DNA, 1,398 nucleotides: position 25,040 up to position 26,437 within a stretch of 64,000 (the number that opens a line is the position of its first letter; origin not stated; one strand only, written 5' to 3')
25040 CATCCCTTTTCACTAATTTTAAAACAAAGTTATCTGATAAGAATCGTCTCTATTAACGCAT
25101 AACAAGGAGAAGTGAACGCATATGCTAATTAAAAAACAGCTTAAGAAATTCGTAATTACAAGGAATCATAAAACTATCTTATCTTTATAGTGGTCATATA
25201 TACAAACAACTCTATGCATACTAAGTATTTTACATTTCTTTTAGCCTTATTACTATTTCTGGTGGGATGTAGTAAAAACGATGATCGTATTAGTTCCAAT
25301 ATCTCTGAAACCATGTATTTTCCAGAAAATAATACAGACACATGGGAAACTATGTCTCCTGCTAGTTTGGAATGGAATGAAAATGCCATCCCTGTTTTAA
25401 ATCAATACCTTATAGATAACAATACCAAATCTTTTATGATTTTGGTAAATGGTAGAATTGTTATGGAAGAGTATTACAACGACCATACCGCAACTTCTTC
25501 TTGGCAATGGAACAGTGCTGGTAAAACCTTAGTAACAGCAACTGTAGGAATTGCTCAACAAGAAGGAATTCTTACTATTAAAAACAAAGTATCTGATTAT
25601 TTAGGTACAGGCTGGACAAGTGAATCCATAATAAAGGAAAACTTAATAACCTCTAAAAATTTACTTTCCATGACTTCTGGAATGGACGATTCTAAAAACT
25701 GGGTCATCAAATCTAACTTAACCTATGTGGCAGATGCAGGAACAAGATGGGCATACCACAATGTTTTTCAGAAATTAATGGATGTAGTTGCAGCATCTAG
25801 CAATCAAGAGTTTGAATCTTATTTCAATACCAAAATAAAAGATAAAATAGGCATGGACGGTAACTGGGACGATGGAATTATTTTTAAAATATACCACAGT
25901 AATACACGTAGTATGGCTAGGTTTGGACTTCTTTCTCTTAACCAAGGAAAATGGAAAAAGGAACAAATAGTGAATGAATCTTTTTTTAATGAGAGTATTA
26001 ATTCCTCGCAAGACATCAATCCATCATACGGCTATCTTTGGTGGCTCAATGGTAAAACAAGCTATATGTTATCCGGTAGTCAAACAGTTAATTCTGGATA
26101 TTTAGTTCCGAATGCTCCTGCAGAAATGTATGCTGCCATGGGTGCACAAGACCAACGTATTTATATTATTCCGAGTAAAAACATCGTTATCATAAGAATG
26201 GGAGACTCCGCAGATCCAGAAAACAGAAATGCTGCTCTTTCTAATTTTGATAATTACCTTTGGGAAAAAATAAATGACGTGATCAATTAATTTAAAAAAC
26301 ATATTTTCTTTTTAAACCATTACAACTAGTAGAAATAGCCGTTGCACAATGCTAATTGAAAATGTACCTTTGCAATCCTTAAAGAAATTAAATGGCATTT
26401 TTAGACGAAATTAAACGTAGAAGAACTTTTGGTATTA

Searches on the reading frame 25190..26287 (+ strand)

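Call 68: search_protein_families(library=pfam, proteins=[window:25190-26287:+], max_evalue=0.01)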
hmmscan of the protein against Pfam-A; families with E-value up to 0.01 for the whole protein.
window:25190-26287:+ (366 aa): 1 family
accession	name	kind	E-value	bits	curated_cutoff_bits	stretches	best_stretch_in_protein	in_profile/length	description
PF00144.29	Beta-lactamase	-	6.8e-19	68.6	27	1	81-223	18-179/329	Beta-lactamase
